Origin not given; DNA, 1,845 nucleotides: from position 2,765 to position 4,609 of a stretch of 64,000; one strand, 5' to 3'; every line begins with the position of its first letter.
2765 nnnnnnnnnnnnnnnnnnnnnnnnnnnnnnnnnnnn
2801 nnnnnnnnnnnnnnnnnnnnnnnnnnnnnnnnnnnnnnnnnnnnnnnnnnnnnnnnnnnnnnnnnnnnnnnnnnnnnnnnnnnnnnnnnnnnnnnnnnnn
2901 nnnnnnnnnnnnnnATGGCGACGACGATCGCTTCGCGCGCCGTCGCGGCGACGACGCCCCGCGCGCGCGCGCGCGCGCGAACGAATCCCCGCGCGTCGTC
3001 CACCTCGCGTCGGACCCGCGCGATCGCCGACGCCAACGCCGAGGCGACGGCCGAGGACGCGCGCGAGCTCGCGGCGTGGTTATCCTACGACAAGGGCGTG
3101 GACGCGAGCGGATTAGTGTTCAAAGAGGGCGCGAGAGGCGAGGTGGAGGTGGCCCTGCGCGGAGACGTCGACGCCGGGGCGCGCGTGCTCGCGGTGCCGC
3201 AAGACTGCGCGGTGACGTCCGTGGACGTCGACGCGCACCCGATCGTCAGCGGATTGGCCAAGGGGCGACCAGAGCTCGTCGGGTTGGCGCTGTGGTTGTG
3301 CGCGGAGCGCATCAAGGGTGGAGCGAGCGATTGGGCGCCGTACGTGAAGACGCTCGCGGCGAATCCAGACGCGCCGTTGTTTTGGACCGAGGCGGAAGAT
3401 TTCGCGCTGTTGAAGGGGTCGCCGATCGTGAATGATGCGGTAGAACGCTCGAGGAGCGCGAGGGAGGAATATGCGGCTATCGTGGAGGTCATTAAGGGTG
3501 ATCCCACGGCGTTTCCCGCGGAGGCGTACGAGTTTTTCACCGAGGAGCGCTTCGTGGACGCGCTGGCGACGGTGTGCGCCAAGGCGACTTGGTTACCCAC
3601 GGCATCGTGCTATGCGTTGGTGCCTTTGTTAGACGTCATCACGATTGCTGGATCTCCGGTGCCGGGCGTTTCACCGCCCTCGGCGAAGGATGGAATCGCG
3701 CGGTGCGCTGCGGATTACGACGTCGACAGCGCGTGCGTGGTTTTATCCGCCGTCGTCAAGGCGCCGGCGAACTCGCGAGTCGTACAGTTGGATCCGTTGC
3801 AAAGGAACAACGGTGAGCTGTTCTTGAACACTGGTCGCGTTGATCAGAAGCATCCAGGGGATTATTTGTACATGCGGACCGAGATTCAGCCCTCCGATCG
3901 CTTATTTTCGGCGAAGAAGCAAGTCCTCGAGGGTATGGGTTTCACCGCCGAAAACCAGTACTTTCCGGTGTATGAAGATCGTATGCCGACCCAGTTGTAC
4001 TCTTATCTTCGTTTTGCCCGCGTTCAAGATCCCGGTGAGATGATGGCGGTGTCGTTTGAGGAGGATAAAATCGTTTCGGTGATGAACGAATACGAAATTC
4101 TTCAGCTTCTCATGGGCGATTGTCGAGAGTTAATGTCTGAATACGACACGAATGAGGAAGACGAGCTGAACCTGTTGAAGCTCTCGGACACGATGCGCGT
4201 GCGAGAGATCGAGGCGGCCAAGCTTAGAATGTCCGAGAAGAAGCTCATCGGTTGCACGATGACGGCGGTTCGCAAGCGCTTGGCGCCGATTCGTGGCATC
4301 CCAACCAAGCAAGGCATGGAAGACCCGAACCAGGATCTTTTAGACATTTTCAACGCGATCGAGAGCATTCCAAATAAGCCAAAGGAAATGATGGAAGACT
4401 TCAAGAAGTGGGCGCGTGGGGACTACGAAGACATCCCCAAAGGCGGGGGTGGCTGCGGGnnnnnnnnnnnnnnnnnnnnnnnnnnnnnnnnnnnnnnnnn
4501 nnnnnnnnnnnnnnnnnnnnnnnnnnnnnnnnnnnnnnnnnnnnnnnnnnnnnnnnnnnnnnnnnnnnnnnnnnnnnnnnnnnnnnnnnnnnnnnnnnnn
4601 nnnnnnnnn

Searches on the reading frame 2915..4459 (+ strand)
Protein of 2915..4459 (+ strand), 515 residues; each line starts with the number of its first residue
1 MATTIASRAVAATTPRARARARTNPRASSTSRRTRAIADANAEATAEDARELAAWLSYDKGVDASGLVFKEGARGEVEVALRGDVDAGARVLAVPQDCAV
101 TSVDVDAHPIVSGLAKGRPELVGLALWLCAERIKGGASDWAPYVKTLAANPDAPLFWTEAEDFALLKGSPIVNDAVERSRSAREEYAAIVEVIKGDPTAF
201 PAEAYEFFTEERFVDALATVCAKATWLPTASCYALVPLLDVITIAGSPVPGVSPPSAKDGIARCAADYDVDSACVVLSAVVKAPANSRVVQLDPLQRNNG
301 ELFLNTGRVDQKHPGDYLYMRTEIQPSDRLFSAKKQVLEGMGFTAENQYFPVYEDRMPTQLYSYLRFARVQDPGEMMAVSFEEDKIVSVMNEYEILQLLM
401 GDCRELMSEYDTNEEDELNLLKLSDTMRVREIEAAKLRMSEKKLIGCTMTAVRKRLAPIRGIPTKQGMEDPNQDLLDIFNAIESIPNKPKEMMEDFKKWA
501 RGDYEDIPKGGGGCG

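Call 22: find_homologous_proteins(query=window:2915-4459:+, max_evalue=1e-20)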
Query seq(515 aa) (515 aa): 124 proteins with E <= 1e-20 among 8000 candidates; the best 120 are listed.
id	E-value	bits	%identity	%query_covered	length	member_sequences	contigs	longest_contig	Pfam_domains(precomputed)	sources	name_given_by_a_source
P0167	0.0e+0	1151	100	100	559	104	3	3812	PF09273.17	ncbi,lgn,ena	-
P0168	8.2e-271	917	81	95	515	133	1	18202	PF09273.17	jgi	-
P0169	3.1e-270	915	80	99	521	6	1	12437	PF09273.17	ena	-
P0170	3.5e-265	899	81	94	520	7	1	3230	PF09273.17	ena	-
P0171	8.4e-255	864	76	100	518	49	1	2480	PF09273.17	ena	-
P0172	1.6e-239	814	74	97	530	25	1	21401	PF09273.17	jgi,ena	-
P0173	3.3e-234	796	76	91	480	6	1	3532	PF09273.17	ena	-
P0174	4.9e-232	789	69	97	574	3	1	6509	PF09273.17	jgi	-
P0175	7.5e-166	571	57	89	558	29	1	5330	PF09273.17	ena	-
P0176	1.8e-163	563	55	90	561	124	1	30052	PF09273.17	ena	-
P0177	2.4e-162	559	55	89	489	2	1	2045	PF09273.17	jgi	-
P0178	4.6e-162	558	53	95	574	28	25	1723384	PF09273.17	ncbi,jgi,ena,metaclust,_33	metaclust:\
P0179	1.9e-160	553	57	89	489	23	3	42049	PF09273.17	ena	-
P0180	5.4e-159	548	52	97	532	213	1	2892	PF09273.17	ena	-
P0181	2.9e-158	546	54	89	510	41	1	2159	PF09273.17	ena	-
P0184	6.6e-155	535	100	49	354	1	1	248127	-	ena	-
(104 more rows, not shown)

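Call 25: find_encoding_contigs(protein=P0178, flank=6000, max_places=5)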
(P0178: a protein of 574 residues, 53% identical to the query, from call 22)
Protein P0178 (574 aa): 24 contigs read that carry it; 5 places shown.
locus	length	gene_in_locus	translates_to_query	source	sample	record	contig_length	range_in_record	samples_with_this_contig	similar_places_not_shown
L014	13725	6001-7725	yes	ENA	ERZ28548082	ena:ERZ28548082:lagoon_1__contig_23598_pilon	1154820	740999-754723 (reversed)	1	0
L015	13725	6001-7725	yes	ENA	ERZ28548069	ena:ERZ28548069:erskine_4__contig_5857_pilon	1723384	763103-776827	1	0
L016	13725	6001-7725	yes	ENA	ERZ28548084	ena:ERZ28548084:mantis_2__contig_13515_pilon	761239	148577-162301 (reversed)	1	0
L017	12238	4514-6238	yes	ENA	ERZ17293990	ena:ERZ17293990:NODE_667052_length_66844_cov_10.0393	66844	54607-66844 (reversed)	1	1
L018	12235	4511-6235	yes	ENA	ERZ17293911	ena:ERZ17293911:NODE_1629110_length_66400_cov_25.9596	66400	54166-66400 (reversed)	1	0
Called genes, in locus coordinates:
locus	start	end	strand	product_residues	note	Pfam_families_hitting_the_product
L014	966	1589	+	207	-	PF00504:Chloroa_b-bind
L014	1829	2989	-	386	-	-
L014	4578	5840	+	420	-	-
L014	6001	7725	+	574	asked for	PF09273:Rubis-subs-bind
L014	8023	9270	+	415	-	PF04851:ResIII (faint), PF00270:DEAD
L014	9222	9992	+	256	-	PF00271:Helicase_C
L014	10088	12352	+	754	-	PF13091:PLDc_2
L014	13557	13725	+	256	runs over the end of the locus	-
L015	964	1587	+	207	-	PF00504:Chloroa_b-bind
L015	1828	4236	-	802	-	-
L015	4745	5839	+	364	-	-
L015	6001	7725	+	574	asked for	PF09273:Rubis-subs-bind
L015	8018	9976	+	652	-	PF00270:DEAD, PF00271:Helicase_C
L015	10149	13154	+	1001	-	PF09742:Dymeclin (weak), PF12722:Hid1 (weak)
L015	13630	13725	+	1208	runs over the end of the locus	-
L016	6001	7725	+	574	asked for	PF09273:Rubis-subs-bind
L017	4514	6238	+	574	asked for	PF09273:Rubis-subs-bind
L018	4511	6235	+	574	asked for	PF09273:Rubis-subs-bind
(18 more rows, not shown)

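Call 26: find_encoding_contigs(protein=P0184, flank=10000, max_places=3)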
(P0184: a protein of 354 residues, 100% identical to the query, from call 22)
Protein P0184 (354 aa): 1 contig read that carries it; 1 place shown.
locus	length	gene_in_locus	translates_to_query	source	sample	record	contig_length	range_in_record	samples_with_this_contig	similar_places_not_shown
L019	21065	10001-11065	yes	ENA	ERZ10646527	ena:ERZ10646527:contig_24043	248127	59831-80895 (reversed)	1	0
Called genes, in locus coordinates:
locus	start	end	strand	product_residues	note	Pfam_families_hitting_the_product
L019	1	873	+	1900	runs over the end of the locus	PF01833:TIG (faint), PF13385:Laminin_G_3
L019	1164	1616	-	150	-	-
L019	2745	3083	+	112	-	-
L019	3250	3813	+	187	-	PF00281:Ribosomal_L5, PF00673:Ribosomal_L5_C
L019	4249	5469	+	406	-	PF07883:Cupin_2 (faint)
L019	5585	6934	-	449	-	PF05631:MFS_5, PF07690:MFS_1, PF05631:MFS_5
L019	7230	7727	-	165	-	PF00504:Chloroa_b-bind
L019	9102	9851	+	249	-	PF00504:Chloroa_b-bind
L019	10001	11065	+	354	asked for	-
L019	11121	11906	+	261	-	-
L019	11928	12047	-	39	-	-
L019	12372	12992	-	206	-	PF00270:DEAD (weak)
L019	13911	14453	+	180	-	-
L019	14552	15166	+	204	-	PF01940:DUF92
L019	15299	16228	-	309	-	PF12146:Hydrolase_4, PF00561:Abhydrolase_1, PF12697:Abhydrolase_6, PF00561:Abhydrolase_1 (weak)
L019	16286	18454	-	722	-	PF00378:ECH_1, PF16113:ECH_2, PF02737:3HCDH_N, PF00725:3HCDH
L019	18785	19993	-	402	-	PF01130:CD36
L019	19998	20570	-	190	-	-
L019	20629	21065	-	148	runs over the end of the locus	PF01130:CD36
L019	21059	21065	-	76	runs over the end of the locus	-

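Call 33: find_encoding_contigs(protein=P0168, flank=6000, max_places=3)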
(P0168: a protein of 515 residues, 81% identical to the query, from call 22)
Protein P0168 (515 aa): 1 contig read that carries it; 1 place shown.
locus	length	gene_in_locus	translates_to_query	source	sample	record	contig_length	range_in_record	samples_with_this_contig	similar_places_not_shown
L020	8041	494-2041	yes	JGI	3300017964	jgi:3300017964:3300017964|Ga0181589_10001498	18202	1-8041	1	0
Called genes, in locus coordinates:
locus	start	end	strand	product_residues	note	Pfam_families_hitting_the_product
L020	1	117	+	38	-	?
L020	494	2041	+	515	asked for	PF09273:Rubis-subs-bind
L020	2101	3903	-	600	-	PF00270:DEAD, PF00271:Helicase_C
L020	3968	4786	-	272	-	-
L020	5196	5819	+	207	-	PF01940:DUF92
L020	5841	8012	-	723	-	PF00378:ECH_1, PF16113:ECH_2, PF02737:3HCDH_N, PF00725:3HCDH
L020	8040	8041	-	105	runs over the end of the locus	-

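Call 34: find_encoding_contigs(protein=P0172, flank=6000, max_places=3)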
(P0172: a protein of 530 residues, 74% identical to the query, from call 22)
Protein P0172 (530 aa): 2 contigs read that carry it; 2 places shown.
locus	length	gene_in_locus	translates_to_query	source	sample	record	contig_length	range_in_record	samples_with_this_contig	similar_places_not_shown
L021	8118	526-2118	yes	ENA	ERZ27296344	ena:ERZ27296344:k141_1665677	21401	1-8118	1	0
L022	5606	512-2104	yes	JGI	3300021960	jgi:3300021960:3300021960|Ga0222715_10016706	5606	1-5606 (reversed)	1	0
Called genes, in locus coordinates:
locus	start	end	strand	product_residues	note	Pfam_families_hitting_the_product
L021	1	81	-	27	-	?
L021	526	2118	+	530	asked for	PF09273:Rubis-subs-bind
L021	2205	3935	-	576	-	PF00270:DEAD, PF00271:Helicase_C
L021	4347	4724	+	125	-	-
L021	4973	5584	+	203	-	PF01940:DUF92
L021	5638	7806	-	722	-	PF00378:ECH_1, PF16113:ECH_2, PF02737:3HCDH_N, PF00725:3HCDH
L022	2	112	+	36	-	?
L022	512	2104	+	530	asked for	PF09273:Rubis-subs-bind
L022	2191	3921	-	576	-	PF00270:DEAD, PF00271:Helicase_C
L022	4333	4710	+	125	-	-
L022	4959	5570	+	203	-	PF01940:DUF92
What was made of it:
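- Contigs L020-L022 end at exon 2 (calls 33, 34).
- Tried and rejected: This failed because those contigs end at the repeated Lhcp exon 2 (calls 33, 34).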
